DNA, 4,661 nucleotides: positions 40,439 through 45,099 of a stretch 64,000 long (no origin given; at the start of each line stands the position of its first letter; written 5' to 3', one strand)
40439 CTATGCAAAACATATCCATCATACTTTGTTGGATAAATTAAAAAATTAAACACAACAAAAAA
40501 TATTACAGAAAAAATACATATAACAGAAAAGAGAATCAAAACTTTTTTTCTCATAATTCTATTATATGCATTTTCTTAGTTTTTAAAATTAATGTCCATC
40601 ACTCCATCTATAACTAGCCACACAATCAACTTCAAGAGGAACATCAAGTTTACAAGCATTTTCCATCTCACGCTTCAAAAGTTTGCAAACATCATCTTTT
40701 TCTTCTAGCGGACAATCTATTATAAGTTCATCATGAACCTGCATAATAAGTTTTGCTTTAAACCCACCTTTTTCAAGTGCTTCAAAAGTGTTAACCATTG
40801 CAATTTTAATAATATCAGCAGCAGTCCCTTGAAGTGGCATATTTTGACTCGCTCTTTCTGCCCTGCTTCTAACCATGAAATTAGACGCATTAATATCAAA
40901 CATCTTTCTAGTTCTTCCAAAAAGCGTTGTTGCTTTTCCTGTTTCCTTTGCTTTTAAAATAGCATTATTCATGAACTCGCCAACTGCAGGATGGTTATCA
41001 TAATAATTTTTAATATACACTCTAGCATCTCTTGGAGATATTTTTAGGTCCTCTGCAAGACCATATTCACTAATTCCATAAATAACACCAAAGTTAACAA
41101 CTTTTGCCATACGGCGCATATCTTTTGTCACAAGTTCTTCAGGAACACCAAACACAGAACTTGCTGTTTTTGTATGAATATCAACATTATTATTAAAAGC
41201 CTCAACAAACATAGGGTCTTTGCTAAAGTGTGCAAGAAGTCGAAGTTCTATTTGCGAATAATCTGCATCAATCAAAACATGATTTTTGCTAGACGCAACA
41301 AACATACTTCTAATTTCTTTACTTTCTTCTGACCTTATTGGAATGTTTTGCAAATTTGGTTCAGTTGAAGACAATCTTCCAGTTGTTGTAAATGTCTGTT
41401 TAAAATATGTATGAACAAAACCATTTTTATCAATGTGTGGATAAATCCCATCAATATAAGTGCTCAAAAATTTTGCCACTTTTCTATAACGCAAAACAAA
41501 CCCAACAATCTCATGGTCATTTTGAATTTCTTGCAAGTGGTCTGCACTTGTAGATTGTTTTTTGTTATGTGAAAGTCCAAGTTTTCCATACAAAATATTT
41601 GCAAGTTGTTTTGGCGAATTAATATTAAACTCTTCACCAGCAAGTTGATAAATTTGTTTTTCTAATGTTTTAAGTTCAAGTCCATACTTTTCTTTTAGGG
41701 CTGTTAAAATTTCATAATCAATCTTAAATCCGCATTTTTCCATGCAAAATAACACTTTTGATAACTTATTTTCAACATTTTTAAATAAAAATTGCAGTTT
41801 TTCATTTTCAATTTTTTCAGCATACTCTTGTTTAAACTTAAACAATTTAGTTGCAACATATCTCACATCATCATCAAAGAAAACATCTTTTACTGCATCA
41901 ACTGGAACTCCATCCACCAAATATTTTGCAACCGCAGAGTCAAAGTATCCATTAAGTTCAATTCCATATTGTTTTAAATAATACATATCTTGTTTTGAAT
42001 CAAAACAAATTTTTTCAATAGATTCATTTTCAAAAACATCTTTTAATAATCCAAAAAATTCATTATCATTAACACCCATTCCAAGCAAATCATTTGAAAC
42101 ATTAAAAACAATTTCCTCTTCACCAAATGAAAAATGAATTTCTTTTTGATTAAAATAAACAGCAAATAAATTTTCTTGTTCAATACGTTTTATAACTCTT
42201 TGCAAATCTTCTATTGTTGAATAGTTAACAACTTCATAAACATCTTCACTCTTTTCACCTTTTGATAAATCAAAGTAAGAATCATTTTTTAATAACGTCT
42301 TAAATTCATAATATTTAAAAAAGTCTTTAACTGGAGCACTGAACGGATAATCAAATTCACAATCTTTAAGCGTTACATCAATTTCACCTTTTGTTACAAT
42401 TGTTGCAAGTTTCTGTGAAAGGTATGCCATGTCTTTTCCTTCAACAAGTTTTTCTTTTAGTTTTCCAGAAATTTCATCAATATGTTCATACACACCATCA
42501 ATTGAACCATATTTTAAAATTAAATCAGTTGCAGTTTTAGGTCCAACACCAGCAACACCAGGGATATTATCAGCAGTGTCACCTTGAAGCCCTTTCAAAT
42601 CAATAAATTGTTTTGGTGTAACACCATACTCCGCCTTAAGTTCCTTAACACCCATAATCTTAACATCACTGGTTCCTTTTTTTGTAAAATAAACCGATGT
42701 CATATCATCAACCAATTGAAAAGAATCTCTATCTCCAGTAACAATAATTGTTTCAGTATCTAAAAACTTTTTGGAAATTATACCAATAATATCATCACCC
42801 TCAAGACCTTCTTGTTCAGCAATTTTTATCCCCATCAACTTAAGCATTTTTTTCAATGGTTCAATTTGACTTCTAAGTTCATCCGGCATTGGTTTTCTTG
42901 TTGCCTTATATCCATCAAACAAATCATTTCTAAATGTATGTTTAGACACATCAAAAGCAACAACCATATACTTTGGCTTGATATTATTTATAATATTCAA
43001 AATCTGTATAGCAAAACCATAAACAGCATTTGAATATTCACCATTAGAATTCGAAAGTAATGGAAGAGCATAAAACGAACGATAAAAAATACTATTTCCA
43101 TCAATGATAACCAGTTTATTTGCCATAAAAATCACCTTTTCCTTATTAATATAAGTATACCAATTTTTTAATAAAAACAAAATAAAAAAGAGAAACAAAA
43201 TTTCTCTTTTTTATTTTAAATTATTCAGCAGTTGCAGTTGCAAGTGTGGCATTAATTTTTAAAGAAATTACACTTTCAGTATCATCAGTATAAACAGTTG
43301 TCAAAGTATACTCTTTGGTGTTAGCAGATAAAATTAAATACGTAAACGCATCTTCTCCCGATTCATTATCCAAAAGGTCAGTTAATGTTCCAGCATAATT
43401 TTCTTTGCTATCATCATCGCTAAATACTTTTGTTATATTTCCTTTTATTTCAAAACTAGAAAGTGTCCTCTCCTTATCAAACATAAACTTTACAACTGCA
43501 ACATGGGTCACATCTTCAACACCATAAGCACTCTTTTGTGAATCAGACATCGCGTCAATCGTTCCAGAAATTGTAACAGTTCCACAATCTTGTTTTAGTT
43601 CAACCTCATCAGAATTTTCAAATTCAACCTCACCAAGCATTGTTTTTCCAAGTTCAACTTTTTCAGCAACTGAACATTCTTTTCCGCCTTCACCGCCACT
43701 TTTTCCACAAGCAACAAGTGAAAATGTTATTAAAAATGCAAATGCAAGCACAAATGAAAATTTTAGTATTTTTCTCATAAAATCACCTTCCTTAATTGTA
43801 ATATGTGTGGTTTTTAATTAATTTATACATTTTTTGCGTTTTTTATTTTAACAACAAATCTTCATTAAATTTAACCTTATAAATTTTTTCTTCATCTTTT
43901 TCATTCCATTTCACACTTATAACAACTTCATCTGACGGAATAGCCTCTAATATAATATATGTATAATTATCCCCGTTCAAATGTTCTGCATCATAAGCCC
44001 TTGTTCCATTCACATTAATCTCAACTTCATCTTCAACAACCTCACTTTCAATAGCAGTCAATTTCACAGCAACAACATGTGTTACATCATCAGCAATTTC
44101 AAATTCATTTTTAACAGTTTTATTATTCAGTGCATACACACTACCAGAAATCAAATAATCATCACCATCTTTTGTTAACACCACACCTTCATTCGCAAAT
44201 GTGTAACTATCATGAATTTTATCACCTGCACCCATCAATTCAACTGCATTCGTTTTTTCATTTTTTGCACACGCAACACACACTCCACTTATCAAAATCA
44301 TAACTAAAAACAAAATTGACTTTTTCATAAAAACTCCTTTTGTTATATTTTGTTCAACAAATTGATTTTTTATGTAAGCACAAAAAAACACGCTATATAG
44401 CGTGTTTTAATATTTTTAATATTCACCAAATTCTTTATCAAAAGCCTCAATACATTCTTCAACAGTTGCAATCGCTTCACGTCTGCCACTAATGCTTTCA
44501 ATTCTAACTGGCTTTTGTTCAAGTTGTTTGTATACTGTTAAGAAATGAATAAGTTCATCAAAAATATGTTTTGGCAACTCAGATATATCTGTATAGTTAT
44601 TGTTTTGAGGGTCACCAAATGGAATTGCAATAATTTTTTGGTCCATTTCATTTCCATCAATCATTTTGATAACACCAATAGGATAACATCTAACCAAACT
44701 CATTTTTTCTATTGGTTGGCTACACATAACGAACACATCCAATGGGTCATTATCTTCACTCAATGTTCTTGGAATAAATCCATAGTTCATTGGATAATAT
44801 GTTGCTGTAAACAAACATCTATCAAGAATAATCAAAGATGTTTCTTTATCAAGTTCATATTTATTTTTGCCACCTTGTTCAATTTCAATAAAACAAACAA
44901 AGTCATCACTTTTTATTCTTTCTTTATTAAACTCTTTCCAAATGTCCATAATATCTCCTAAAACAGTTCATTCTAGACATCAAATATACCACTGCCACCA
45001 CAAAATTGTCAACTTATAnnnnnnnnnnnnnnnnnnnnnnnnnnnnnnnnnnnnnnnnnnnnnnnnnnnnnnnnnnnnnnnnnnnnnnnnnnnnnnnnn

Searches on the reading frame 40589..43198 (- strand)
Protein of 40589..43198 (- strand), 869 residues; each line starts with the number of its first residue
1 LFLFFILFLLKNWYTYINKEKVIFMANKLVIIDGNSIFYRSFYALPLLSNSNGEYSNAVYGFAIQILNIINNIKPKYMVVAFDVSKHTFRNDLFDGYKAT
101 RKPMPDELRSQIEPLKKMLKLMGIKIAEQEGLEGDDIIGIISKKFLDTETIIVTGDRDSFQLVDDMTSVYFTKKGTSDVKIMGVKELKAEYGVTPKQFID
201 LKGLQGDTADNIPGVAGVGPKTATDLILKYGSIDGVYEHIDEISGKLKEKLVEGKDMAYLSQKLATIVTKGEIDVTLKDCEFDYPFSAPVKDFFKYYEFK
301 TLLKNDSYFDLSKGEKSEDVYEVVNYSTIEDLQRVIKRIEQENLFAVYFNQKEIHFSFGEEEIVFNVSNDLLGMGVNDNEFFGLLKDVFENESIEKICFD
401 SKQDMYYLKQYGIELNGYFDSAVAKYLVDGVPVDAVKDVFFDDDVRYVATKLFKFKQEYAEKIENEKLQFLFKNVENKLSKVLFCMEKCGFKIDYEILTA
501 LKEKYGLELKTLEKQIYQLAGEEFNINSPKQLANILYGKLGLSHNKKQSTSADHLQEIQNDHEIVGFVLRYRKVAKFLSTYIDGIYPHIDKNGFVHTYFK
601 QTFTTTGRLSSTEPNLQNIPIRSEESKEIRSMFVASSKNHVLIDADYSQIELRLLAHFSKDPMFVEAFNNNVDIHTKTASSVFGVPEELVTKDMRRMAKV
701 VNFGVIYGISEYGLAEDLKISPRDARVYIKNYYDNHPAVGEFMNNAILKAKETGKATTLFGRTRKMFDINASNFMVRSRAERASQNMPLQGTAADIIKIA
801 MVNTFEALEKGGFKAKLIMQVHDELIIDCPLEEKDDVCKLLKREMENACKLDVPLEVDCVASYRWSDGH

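Call 93: search_protein_families(library=pfam, proteins=[window:40589-43198:-], max_evalue=0.00001)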
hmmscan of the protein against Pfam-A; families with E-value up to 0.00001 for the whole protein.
window:40589-43198:- (869 aa): 5 families
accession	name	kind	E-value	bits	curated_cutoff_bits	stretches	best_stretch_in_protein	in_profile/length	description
PF00476.26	DNA_pol_A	-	2.2e-144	481.5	34.3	1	497-866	3-380/381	DNA polymerase family A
PF02739.22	5_3_exonuc_N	-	6e-52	176.1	34.3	1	28-192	1-164/164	5'-3' exonuclease, N-terminal resolvase-like domain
PF01367.25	5_3_exonuc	-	9.7e-33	113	40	1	193-283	1-92/97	5'-3' exonuclease, C-terminal SAM fold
PF01612.26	DNA_pol_A_exo1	-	1.1e-07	32.3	23.6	1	340-429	28-113/173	3'-5' exonuclease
PF22619.2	DNA_polI_exo1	-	9.8e-07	29.1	27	1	348-429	10-85/140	DNA polymerase I, ribonuclease H-like domain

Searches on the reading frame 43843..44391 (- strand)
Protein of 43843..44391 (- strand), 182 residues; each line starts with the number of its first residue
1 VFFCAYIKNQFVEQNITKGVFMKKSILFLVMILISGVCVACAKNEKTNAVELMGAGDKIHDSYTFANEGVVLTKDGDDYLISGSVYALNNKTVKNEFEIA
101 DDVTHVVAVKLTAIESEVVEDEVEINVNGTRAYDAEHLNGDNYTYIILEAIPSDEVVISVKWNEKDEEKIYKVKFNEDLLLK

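Call 62: search_protein_families(library=pfam, proteins=[window:43843-44391:-], max_evalue=0.0001)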
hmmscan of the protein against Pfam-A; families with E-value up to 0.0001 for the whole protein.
window:43843-44391:- (182 aa): 0 families

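Call 95: search_protein_families(library=pfam, proteins=[window:43843-44391:-], max_evalue=0.5)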
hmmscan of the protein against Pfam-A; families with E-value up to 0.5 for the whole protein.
window:43843-44391:- (182 aa): 2 families
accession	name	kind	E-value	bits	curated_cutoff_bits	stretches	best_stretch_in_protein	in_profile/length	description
PF05481.17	Myco_19_kDa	-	0.072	13.8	23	1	62-99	68-113/117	Mycobacterium 19 kDa lipoprotein antigen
PF16710.10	CTXphi_pIII-N1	-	0.14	12.7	27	1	24-88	3-69/111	N-terminal N1 domain of Vibrio phage CTXphi pIII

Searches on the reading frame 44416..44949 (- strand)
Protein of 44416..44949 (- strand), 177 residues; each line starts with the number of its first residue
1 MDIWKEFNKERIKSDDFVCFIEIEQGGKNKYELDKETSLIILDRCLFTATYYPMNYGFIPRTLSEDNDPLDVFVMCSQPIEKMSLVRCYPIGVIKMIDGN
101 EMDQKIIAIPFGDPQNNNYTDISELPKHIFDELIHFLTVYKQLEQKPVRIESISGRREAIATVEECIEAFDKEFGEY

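Call 93: search_protein_families(library=pfam, proteins=[window:44416-44949:-], max_evalue=0.00001)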
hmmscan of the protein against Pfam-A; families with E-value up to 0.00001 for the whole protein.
window:44416-44949:- (177 aa): 1 family
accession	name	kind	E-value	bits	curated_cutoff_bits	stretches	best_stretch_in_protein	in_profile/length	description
PF00719.24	Pyrophosphatase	-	7.5e-55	185.4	23.5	1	20-170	2-152/153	Inorganic pyrophosphatase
